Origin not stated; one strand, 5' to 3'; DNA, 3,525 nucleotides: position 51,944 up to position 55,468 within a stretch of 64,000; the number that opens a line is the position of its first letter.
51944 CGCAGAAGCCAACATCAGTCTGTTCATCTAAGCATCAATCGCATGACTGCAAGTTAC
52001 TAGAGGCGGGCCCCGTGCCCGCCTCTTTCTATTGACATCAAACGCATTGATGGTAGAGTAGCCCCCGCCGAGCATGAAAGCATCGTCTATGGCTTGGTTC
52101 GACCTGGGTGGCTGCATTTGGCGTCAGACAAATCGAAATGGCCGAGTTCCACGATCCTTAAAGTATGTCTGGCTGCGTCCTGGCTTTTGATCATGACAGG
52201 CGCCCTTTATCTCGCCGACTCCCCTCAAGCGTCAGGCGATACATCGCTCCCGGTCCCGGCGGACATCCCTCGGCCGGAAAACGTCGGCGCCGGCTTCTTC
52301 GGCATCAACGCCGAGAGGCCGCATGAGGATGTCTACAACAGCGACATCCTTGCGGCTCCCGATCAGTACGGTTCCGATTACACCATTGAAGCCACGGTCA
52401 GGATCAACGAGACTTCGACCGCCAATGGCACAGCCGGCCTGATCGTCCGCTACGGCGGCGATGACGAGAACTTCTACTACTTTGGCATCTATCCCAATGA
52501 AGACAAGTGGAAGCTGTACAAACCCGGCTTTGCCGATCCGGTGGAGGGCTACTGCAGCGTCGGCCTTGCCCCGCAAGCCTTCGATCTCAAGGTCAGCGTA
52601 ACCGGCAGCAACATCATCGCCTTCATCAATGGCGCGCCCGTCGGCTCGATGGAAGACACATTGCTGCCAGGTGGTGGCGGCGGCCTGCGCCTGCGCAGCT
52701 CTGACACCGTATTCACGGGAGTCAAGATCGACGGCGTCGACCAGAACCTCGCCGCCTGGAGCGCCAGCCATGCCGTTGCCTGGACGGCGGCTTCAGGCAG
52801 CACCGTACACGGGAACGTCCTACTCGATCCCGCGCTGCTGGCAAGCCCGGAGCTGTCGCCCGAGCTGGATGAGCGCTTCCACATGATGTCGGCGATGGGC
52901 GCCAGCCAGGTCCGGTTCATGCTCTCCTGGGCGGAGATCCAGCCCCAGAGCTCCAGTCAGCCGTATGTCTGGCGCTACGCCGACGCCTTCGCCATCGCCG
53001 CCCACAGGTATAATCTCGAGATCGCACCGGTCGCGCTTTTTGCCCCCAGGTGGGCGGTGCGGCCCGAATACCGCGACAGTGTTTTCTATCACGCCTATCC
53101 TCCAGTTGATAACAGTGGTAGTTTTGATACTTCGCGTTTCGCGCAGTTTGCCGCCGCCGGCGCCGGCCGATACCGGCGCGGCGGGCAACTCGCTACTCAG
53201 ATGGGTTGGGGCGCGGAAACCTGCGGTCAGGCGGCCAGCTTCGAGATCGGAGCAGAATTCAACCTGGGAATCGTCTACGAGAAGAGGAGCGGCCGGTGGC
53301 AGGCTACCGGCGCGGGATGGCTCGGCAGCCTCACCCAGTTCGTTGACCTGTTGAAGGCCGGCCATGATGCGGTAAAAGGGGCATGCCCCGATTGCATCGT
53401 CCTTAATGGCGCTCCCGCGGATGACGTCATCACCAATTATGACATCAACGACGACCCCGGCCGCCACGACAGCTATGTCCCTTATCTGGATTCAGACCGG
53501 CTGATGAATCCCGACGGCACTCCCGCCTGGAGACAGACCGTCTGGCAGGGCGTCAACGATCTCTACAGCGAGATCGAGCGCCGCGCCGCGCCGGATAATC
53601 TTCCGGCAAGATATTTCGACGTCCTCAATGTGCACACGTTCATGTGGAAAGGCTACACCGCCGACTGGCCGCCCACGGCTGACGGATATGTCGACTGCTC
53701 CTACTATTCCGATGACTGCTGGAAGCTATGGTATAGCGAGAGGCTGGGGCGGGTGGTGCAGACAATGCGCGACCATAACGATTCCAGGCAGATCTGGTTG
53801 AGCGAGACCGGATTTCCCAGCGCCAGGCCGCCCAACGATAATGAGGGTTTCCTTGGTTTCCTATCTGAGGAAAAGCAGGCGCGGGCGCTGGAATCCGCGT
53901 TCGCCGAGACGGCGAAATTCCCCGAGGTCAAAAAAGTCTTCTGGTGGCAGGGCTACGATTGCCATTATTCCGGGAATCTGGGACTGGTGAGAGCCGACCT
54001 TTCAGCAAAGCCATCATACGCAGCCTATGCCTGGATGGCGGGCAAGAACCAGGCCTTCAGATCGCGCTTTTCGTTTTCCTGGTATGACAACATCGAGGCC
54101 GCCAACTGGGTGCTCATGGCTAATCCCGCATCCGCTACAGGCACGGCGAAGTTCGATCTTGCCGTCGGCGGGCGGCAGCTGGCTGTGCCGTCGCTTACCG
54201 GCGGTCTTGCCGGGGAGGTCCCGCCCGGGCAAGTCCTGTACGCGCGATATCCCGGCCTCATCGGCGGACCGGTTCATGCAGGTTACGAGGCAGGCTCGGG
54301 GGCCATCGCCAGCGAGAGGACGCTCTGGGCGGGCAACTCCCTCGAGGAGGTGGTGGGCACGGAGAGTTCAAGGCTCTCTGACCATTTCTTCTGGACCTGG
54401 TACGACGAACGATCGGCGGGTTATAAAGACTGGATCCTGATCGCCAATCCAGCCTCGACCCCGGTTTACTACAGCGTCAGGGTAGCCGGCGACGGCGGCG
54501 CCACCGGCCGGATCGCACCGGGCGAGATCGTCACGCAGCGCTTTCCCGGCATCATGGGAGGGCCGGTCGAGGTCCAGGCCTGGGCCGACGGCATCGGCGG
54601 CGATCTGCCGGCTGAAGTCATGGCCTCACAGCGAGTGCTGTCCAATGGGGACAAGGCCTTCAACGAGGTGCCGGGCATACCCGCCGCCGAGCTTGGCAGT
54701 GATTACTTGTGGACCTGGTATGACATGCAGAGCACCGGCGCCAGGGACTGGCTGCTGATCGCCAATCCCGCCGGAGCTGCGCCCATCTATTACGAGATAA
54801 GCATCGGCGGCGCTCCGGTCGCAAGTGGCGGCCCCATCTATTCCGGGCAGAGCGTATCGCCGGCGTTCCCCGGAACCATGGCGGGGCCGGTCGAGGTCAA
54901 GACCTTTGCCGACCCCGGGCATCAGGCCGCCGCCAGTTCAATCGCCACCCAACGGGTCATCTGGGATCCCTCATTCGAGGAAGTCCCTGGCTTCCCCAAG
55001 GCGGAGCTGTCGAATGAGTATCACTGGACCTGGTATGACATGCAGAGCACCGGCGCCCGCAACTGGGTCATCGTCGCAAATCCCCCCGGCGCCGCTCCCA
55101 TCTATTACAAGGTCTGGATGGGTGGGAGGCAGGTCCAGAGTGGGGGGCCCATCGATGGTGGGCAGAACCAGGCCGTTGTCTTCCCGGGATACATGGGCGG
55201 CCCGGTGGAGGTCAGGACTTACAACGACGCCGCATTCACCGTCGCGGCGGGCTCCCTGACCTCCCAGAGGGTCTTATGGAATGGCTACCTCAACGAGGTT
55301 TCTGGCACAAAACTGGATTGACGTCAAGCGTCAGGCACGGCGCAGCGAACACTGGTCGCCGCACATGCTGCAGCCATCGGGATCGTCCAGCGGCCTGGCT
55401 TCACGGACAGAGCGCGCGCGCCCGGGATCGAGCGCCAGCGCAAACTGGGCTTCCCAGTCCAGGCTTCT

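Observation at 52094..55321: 1075-aa secreted multidomain protein ending in four ~106-aa tandem modules of an unrecognised repeat family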

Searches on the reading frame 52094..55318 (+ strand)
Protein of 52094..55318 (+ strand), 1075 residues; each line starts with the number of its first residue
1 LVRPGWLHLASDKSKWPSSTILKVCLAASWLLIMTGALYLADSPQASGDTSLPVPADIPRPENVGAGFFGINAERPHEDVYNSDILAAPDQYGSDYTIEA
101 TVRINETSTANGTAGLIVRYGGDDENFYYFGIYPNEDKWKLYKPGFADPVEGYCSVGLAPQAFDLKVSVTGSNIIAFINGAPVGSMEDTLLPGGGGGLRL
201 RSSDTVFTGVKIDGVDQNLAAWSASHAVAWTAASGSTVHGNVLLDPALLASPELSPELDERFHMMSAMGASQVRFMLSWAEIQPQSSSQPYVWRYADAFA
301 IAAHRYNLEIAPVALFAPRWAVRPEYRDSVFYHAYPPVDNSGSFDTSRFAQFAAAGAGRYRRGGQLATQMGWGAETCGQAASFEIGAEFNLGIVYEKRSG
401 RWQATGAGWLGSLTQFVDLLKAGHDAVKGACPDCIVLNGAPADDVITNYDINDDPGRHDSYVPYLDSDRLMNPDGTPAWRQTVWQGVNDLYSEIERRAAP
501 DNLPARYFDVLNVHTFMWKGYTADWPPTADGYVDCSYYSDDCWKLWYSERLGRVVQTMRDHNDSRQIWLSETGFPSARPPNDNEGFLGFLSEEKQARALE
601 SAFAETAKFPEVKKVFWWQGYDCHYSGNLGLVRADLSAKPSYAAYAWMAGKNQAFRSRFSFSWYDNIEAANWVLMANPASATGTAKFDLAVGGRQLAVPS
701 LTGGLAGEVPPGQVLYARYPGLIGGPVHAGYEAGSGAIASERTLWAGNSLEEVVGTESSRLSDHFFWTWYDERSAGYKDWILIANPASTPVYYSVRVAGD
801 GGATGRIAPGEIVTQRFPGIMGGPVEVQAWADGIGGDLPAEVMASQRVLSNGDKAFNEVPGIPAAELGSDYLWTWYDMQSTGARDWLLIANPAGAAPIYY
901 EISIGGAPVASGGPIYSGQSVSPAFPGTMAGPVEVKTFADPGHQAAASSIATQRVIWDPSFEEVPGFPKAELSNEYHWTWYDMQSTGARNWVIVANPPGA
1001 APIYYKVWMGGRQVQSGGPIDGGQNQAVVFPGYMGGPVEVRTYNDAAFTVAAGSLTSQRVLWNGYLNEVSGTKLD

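Call 4: search_protein_families(library=pfam, proteins=[window:52094-55318:+], max_evalue=1)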
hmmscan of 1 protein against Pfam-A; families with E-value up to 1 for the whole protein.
window:52094-55318:+ (1075 aa): 1 family
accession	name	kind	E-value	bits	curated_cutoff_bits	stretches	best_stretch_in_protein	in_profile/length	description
PF18989.5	DUF5722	-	0.17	11.2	30.5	1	558-653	279-374/393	Family of unknown function (DUF5722)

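Call 6: search_protein_families(library=ncbifam, proteins=[window:52094-55318:+], max_evalue=1)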
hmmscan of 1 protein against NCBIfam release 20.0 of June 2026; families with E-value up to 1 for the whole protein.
window:52094-55318:+ (1075 aa): 0 families

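Call 7: search_solved_structures(query=window:52094-55318:+, max_evalue=1)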
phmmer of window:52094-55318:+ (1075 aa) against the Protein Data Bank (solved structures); distinct sequences matched with E-value up to 1: 3.
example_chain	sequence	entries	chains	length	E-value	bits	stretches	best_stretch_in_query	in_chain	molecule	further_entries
4azz_A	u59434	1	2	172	0.032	15.4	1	88-215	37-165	LEVANASE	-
4b1l_A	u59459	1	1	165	0.067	14.4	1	88-210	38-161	LEVANASE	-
6wiu_A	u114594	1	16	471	0.12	13.5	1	400-484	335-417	Beta-glucosidase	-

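Call 41: find_encoding_contigs(protein=window:52094-55318:+, flank=3000, max_places=3)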
Protein window:52094-55318:+ (1075 aa): no gene with exactly this product is on record in the collection.
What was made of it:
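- Tried and rejected: Exact look-up of the window protein in public assemblies: not on record (call 41).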

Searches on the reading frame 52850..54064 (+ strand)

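Call 5: search_protein_families(library=pfam, proteins=[window:52850-54064:+], max_evalue=10)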
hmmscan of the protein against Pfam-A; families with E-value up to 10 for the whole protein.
seq(405 aa): 1 family
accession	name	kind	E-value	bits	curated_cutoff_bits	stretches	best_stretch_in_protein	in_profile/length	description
PF18989.5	DUF5722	-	0.064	12.6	30.5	1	306-398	279-371/393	Family of unknown function (DUF5722)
